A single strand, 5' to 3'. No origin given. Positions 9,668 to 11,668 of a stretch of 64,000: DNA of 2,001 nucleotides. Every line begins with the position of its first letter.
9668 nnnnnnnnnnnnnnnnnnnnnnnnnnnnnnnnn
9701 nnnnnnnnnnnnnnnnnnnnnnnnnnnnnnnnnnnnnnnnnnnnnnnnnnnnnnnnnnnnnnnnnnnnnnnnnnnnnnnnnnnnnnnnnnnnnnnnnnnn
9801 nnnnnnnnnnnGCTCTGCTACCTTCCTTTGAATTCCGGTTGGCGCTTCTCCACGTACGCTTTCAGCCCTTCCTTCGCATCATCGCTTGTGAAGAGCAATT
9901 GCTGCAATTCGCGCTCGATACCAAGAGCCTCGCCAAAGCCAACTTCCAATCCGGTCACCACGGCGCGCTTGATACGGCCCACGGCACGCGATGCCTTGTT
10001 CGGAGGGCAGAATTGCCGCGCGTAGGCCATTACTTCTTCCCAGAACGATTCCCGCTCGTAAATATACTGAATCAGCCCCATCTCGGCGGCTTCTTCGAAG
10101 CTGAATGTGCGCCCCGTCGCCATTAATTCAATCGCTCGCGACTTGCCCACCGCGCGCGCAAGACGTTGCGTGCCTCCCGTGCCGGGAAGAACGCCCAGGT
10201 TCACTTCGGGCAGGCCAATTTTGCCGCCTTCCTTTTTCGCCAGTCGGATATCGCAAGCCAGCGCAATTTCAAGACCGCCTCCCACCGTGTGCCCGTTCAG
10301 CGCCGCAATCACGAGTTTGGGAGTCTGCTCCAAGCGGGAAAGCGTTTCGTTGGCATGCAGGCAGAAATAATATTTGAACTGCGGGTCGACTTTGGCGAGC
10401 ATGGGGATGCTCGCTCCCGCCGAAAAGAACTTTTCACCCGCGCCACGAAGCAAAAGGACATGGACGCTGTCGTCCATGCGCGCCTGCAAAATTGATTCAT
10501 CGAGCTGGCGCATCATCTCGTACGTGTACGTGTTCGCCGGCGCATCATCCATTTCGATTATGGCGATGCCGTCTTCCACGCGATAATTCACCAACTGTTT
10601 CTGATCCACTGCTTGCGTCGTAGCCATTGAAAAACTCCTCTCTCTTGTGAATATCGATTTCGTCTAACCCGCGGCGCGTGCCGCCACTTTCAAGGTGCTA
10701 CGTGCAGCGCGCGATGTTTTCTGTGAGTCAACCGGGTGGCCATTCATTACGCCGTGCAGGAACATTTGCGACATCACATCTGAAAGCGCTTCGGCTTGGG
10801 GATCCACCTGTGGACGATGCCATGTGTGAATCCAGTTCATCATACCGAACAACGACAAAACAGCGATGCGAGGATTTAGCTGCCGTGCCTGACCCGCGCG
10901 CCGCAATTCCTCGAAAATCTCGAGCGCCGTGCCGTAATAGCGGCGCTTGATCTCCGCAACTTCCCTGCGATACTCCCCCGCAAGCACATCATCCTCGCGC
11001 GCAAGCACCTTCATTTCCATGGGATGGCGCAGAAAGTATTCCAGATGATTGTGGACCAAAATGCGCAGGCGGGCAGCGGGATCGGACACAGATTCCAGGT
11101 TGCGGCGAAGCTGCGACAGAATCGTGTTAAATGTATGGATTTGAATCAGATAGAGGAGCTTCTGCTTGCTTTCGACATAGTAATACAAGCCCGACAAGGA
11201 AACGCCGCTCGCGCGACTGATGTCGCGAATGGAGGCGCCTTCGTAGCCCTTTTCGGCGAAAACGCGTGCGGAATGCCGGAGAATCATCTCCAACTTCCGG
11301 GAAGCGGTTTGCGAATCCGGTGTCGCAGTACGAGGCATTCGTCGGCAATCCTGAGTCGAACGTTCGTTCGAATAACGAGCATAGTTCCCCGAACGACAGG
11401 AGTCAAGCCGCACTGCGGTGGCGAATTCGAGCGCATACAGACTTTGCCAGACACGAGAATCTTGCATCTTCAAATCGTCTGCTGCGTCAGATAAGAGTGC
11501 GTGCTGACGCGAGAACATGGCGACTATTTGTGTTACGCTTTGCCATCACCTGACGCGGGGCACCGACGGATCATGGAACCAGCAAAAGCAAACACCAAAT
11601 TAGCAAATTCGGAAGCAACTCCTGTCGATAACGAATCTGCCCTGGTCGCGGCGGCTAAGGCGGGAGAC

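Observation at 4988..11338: BoxB-like oxygenase cluster without recognisable BoxA or BoxC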

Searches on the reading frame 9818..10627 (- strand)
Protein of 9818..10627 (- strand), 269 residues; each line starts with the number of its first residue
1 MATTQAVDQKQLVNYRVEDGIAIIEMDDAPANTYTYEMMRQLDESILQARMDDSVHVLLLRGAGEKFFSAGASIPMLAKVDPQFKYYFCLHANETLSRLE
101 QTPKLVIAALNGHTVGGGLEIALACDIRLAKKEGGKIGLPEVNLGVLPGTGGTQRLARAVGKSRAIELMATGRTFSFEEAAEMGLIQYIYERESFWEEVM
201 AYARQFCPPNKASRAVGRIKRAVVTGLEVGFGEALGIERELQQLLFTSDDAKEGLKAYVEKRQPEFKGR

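Call 4: search_protein_families(library=pfam, proteins=[window:9818-10627:-])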
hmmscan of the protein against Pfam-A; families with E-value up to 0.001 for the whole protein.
window:9818-10627:- (269 aa): 2 families
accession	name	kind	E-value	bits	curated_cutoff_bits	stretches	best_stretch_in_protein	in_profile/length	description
PF00378.25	ECH_1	-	7e-53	180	27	1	18-268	3-250/251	Enoyl-CoA hydratase/isomerase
PF16113.10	ECH_2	-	1.5e-22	81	27.2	1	31-195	12-177/335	Enoyl-CoA hydratase/isomerase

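Call 5: search_protein_families(library=ncbifam, proteins=[window:9818-10627:-])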
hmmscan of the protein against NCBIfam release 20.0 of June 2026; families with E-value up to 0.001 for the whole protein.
window:9818-10627:- (269 aa): 73 families (the best 25 are shown)
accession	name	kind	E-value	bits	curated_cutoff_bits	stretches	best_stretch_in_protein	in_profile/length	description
NF005803.0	PRK07658.1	equivalog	1.3e-63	214.8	313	1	12-269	3-257/257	enoyl-CoA hydratase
NF004475.0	PRK05809.1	subfamily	4.5e-56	190.2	394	1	14-269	7-260/260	short-chain-enoyl-CoA hydratase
NF006007.0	PRK08138.1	subfamily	1.8e-55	188.1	355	1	8-269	5-261/261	enoyl-CoA hydratase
NF005802.0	PRK07657.1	equivalog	1.6e-54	185.2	363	1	13-268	5-259/260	enoyl-CoA hydratase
NF006566.0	PRK09076.1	subfamily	1.1e-53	182.5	286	1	10-267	4-258/260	enoyl-CoA hydratase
NF051848.1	EnCoAHydtEchA19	equivalog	2.1e-49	168.4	400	1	20-269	9-258/258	enoyl-CoA hydratase EchA19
NF004517.0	PRK05862.1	equivalog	8.2e-49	166.4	396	1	21-268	14-256/257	enoyl-CoA hydratase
NF007239.0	PRK09674.1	equivalog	5.5e-48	163.7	371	1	17-269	10-257/257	2,3-dehydroadipyl-CoA hydratase PaaF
NF004634.0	PRK05980.1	equivalog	1.2e-44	152.6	375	1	12-268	4-262/263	crotonase/enoyl-CoA hydratase family protein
NF004781.0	PRK06127.1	subfamily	2.7e-43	148.5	291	1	9-269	9-269/269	enoyl-CoA hydratase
NF008363.0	PRK11154.1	equivalog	3.6e-39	134.5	869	1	15-205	9-204/708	fatty acid oxidation complex subunit alpha FadJ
TIGR02280.1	PaaB1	equivalog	5.6e-39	134.2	345.15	1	17-269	5-256/256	2-(1,2-epoxy-1,2-dihydrophenyl)acetyl-CoA isomerase PaaG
NF005073.0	PRK06495.1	subfamily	2.9e-38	131.6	296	1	11-269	4-257/257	enoyl-CoA hydratase/isomerase family protein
NF042430.2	EnCoAhydt_DpgD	equivalog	3.8e-38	131.4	400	1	16-268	2-257/258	enoyl-CoA-hydratase DpgD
NF005864.0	PRK07799.1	equivalog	1.4e-37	129.4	316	1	19-269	16-266/266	crotonase/enoyl-CoA hydratase family protein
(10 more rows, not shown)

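Call 44: search_solved_structures(query=window:9818-10627:-, max_evalue=1e-10)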
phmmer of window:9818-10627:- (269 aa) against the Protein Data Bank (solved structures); distinct sequences matched with E-value up to 1e-10: 162 (the best 60 are shown).
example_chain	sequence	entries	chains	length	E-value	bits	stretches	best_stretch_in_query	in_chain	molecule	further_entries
2ppy_A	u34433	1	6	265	4e-72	245.9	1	8-268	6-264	Enoyl-CoA hydratase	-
3pea_A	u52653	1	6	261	5.9e-48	166.7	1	12-269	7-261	Enoyl-CoA hydratase/isomerase family protein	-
5zai_A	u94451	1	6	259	2.7e-47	164.5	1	31-269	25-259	3-hydroxypropionyl-coenzyme A dehydratase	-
3kqf_A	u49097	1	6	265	3.4e-42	147.8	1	15-268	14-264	Enoyl-CoA hydratase/isomerase family protein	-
2pbp_A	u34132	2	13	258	4.3e-42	147.5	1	16-269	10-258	Enoyl-CoA hydratase subunit I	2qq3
9qwv_A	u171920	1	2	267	3.5e-41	144.5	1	14-268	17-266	Enoyl-CoA hydratase, mitochondrial, putative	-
5xzd_A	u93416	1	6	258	1.3e-40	142.7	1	15-268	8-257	Enoyl-CoA hydratase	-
6lvp_A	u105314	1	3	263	3.2e-39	138.1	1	29-269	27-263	Enoyl-CoA hydratase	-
7eum_C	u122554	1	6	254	6.4e-39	137.1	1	12-262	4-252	Enoyl-CoA hydratase/isomerase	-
5z7r_A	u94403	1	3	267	7.8e-39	136.8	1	18-267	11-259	Short-chain-enoyl-CoA hydratase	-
1ey3_A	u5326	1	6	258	1.1e-37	133.1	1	31-268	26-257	ENOYL-COA HYDRATASE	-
1mj3_A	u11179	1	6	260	1.1e-37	133.1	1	23-268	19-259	ENOYL-COA HYDRATASE, MITOCHONDRIAL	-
1dub_A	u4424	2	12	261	1.1e-37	133.1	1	23-268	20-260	2-ENOYL-COA HYDRATASE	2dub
9rgq_A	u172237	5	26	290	1.6e-37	132.6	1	23-268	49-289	Enoyl-CoA hydratase, mitochondrial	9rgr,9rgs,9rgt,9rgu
28bq_A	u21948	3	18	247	2e-37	132.2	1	12-257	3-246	Enoyl-CoA hydratase/isomerase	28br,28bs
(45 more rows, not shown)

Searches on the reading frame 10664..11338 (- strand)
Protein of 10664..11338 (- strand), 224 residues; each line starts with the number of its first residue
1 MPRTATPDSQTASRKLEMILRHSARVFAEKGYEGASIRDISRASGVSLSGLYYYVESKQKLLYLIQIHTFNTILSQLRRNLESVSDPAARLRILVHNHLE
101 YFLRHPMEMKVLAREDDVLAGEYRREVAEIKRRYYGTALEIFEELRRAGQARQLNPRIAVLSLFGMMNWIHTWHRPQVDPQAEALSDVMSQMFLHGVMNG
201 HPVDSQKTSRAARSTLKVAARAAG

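Call 76: search_solved_structures(query=window:10664-11338:-, max_evalue=0.00001)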
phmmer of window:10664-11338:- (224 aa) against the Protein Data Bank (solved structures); distinct sequences matched with E-value up to 0.00001: 29.
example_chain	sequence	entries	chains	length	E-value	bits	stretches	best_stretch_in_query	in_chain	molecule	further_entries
5k7f_A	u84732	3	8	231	4.4e-23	85.4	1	15-192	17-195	Transcriptional regulator, TetR family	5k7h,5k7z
3vpr_A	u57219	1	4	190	1.3e-19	74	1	17-200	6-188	Transcriptional regulator, TetR family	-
3ccy_A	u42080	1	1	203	1.2e-17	67.6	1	17-199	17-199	Putative TetR-family transcriptional regulator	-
3dcf_A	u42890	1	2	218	1.3e-16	64.2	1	11-197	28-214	transcriptional regulator of the TetR/AcrR family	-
2iai_A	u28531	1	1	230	2.2e-13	53.7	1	17-180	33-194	Putative transcriptional regulator SCO3833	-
4mxm_A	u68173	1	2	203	6e-13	52.3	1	18-188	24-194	Transcriptional regulator I2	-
4mo7_A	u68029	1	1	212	7e-13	52.1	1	18-188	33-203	Transcriptional regulator I2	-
9b7y_A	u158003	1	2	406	7e-12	48.8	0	12-122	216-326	Transcriptional repressor Mce3R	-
5gp9_A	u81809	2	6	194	1.1e-10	44.8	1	15-196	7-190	Transcriptional regulator (TetR/AcrR family)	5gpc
5gpa_A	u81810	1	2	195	6.9e-10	42.3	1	15-196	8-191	Transcriptional regulator (TetR/AcrR family)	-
4g12_A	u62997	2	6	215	1.4e-09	41.2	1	6-170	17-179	Probable transcriptional regulatory protein (Probably TETR-FAMILY)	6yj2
6yl2_B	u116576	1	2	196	3.1e-09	40.1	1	14-170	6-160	Probable transcriptional regulatory protein (Probably TetR-family)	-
1vi0_A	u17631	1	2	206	4e-07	33.3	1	17-199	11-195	transcriptional regulator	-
4w1u_A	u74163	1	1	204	4e-07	33.2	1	10-177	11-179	HTH-type transcriptional repressor KstR2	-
4w97_A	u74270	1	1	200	4.1e-07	33.2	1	10-177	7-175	HTH-type transcriptional repressor KstR2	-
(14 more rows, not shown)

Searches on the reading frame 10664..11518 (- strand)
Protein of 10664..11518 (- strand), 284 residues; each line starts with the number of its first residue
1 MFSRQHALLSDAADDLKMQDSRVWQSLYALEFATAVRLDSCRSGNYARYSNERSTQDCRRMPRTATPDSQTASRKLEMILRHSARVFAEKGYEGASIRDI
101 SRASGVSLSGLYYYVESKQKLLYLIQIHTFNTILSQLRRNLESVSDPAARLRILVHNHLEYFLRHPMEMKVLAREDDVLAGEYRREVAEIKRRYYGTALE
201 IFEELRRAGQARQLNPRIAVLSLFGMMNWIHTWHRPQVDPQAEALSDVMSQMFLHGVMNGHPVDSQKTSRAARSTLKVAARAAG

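Call 4: search_protein_families(library=pfam, proteins=[window:10664-11518:-])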
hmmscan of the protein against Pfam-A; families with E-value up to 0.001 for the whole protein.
window:10664-11518:- (284 aa): 2 families
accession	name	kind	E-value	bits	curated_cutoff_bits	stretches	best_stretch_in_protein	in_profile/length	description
PF17932.6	TetR_C_24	-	1.1e-23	84.1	26.4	1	146-257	3-114/114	Tetracyclin repressor-like, C-terminal domain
PF00440.29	TetR_N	-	1.8e-10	40.9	24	1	79-122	1-44/47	Bacterial regulatory proteins, tetR family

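Call 5: search_protein_families(library=ncbifam, proteins=[window:10664-11518:-])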
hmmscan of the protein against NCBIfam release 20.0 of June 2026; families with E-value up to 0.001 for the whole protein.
window:10664-11518:- (284 aa): 18 families
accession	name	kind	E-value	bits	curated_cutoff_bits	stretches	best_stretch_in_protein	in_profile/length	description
NF050111.1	TransRegSACE7040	equivalog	2.2e-23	83.2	250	1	77-255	4-180/186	SACE_7040 family transcriptional regulator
NF053878.1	FATransRegFadRBac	equivalog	1.8e-15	57.2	200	1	74-258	3-189/190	fatty acid metabolism transcriptional regulator FadR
NF037937.1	septum_RefZ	equivalog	3.7e-13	49.8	180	1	78-228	3-156/195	forespore capture DNA-binding protein RefZ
TIGR03613.1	RutR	equivalog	8.4e-11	42.1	368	1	72-247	6-175/202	pyrimidine utilization regulatory protein R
NF041196.1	ScbR_bind_reg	equivalog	3.8e-10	40.3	150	1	73-220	5-147/191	ScbR family autoregulator-binding transcription factor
NF053731.1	TransRegFasRMycb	equivalog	1.2e-08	35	330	1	77-180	14-117/199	HTH-type transcriptional activator FasR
TIGR03384.1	betaine_BetI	equivalog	2.8e-08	33.7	201.3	1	80-169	14-103/189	choline-binding transcriptional repressor BetI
TIGR03968.1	mycofact_TetR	equivalog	3e-08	33.5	224.9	1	77-150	12-81/190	mycofactocin system transcriptional regulator MftR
NF038211.1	MFT_alt_reg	equivalog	3e-07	31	285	1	79-171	6-94/193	mycofactocin system transcriptional regulator MftR2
NF011584.0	PRK15008.1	equivalog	5.8e-07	29.6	230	1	64-176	8-119/212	HTH-type transcriptional regulator RutR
NF051457.1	acryl_TF_AcuR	equivalog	6.7e-07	28.8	247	1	72-256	15-202/204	acrylate utilization transcriptional regulator AcuR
NF053516.1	TranRepPrsAVib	equivalog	2.9e-06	27.2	300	1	77-146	9-78/208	TetR family transcriptional repressor PsrA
NF001978.0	PRK00767.1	equivalog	5e-06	26.4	118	1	84-160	19-96/197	transcriptional regulator BetI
NF033703.1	transcr_KstR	equivalog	1.2e-05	25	280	1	78-174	11-107/185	cholesterol catabolism transcriptional regulator KstR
NF051852.1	efflux_TF_MtrR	exception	0.00018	21.4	280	1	76-156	12-93/205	multidrug efflux system transcriptional repressor MtrR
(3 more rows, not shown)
